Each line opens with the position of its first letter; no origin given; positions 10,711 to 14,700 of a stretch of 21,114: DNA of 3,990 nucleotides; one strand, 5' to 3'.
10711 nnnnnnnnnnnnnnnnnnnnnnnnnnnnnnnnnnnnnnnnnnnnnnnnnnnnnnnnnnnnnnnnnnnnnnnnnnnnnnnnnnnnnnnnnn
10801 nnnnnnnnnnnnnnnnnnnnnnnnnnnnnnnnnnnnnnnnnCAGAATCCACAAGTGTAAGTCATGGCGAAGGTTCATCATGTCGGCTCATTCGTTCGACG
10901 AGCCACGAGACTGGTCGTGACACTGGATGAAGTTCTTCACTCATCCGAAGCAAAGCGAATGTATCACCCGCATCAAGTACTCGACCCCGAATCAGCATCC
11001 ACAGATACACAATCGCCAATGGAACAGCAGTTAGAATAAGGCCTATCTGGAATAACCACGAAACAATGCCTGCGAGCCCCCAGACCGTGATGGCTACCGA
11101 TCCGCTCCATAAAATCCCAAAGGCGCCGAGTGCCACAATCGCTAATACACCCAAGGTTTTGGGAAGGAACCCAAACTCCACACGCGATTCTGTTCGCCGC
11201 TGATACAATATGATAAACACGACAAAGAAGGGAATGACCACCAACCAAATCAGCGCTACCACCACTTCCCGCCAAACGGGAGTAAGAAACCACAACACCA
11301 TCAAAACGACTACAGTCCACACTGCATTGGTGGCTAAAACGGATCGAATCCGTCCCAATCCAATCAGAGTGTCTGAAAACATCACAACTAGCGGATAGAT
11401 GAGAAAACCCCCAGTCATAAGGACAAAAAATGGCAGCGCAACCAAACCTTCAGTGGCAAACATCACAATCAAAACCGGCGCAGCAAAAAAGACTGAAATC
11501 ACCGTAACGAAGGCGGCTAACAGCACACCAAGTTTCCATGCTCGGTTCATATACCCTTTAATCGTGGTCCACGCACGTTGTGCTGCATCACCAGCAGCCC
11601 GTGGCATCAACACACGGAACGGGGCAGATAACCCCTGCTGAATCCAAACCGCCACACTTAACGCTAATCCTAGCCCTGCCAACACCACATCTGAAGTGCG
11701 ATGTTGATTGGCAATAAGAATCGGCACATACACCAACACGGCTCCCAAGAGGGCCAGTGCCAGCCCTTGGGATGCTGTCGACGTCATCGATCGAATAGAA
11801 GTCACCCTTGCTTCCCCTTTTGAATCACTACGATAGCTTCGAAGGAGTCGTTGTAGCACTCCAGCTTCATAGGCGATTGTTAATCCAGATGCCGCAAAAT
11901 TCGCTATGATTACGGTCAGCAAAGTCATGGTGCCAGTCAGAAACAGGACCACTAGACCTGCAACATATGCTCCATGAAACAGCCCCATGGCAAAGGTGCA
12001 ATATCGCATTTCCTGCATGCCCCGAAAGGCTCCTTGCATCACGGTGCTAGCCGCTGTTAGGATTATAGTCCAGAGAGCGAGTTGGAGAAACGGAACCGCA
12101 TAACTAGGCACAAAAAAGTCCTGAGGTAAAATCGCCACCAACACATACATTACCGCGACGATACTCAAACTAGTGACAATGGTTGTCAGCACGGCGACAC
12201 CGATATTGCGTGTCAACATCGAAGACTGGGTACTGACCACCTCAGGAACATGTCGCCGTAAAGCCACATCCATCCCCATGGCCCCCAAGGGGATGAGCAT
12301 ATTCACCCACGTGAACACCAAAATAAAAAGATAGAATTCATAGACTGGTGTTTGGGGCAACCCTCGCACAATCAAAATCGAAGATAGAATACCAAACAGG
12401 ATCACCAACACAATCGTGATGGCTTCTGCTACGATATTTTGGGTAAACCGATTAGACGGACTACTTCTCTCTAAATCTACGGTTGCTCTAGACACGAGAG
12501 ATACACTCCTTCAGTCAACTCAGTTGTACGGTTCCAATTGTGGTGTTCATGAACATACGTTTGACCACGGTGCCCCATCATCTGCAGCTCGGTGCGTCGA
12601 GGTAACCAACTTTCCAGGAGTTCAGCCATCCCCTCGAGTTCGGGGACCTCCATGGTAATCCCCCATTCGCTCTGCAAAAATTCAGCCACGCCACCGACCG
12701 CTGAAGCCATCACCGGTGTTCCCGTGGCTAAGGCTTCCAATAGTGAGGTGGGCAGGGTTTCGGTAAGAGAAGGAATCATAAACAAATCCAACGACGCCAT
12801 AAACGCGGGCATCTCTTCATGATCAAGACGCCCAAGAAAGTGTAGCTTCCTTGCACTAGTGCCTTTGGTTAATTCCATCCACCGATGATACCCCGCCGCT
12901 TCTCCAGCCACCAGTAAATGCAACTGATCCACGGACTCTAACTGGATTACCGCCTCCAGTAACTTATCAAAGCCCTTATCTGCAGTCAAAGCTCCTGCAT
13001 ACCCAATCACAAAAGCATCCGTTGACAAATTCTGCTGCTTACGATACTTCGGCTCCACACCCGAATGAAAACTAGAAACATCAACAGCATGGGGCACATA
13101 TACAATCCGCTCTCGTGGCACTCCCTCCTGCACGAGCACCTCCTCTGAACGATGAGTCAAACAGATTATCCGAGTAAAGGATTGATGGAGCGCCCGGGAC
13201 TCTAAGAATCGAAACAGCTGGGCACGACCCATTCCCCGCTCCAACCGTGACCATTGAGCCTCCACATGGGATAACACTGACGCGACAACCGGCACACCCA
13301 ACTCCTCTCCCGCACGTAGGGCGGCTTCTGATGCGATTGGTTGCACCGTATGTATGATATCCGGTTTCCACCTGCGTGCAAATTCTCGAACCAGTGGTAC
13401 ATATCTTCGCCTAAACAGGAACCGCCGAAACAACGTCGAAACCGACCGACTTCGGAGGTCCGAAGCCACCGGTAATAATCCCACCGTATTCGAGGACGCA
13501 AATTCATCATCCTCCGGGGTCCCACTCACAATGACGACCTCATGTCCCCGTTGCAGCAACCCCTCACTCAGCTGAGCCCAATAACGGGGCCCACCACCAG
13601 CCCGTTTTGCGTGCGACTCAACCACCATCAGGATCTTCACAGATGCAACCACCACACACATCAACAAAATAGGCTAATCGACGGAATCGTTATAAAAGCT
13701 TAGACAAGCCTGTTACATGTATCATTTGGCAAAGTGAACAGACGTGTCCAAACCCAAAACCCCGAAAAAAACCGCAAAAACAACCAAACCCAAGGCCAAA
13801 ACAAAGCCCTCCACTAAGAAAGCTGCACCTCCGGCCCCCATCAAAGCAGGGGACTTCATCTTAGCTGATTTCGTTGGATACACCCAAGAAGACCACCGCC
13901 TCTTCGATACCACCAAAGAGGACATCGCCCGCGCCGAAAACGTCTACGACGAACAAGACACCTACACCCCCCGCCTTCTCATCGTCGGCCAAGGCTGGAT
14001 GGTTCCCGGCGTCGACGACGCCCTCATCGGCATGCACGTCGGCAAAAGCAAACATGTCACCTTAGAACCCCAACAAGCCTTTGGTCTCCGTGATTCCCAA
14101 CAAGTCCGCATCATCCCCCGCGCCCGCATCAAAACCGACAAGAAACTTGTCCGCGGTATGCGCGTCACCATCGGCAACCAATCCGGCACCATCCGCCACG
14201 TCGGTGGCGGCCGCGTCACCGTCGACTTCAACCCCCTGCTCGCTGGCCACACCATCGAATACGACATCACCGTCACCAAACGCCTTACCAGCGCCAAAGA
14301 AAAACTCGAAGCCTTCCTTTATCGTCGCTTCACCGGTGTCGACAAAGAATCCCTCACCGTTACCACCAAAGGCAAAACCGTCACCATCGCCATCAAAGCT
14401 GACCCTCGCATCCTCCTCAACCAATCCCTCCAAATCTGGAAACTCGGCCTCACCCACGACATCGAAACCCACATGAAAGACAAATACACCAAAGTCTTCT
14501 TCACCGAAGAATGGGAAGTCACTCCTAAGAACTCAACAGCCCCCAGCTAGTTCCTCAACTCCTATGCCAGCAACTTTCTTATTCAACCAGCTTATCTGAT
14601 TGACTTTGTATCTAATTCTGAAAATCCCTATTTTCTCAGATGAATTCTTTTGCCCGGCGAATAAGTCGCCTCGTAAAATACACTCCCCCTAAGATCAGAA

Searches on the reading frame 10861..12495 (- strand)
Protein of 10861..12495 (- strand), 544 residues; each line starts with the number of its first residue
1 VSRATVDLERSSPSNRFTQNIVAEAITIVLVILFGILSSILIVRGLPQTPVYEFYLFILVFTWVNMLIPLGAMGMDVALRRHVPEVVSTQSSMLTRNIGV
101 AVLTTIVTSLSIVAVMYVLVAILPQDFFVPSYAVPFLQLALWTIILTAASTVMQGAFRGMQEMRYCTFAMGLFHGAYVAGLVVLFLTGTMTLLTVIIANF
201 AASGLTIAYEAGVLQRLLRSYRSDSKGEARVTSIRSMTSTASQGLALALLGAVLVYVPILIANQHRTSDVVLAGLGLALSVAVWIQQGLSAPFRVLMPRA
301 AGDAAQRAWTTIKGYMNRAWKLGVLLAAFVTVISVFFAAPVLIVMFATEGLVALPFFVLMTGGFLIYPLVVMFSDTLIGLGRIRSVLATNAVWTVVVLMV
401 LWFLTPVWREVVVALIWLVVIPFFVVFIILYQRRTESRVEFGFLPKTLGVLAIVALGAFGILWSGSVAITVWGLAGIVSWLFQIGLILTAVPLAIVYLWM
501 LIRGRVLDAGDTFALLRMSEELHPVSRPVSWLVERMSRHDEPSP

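Call 56: search_protein_families(library=pfam, proteins=[window:10861-12495:-], max_evalue=0.00001)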
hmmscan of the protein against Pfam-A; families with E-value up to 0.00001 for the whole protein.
window:10861-12495:- (544 aa): 0 families

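Call 71: search_protein_families(library=pfam, proteins=[window:10861-12495:-], max_evalue=0.05)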
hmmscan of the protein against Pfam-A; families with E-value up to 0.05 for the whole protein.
window:10861-12495:- (544 aa): 1 family
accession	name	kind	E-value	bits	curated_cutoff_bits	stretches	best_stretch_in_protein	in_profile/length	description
PF01943.22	Polysacc_synt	-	0.00016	21.7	28.2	1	19-299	3-269/274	Polysaccharide biosynthesis protein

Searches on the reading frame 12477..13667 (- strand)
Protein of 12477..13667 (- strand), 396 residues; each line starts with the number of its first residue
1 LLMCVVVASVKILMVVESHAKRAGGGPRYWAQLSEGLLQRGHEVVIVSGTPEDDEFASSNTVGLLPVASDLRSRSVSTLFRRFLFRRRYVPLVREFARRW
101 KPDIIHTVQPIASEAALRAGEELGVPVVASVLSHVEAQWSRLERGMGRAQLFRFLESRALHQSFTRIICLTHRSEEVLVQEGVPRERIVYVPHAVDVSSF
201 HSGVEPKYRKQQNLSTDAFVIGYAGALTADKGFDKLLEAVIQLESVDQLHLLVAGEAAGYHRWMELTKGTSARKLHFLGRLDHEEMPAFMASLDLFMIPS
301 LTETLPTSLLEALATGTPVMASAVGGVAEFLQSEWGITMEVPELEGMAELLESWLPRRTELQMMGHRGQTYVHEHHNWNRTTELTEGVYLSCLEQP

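Call 56: search_protein_families(library=pfam, proteins=[window:12477-13667:-], max_evalue=0.00001)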
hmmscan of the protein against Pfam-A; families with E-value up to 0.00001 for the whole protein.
window:12477-13667:- (396 aa): 6 families
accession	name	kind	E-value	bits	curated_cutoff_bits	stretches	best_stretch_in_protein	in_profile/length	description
PF00534.26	Glycos_transf_1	-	5.6e-26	91.5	26.4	1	206-368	3-169/172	Glycosyl transferases group 1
PF13439.12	Glyco_transf_4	-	2.6e-24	86.6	28.5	1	24-198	2-169/170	Glycosyltransferase Family 4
PF13692.12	Glyco_trans_1_4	-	1.8e-22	80.6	27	1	219-352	2-137/142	Glycosyl transferases group 1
PF13579.12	Glyco_trans_4_4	-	4.1e-20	73.2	29.7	1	24-192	1-156/158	Glycosyl transferase 4-like domain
PF13524.12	Glyco_trans_1_2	-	3.6e-12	46.9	25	1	244-381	10-138/144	Glycosyl transferase-like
PF20706.3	GT4-conflict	-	1.8e-08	34.2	26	1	24-334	12-323/385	Family 4 Glycosyltransferase in conflict systems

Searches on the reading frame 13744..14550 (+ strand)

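Call 56: search_protein_families(library=pfam, proteins=[window:13744-14550:+], max_evalue=0.00001)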
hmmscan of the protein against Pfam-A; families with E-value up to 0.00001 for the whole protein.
window:13744-14550:+ (268 aa): 2 families
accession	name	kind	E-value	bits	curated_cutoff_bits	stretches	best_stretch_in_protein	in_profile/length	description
PF00254.34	FKBP_C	-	4.2e-10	40.2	21.1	1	33-127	5-85/94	FKBP-type peptidyl-prolyl cis-trans isomerase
PF22199.2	FKBP26_IF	-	8.6e-09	35.7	27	1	136-163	16-43/46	FKBP26, IF domain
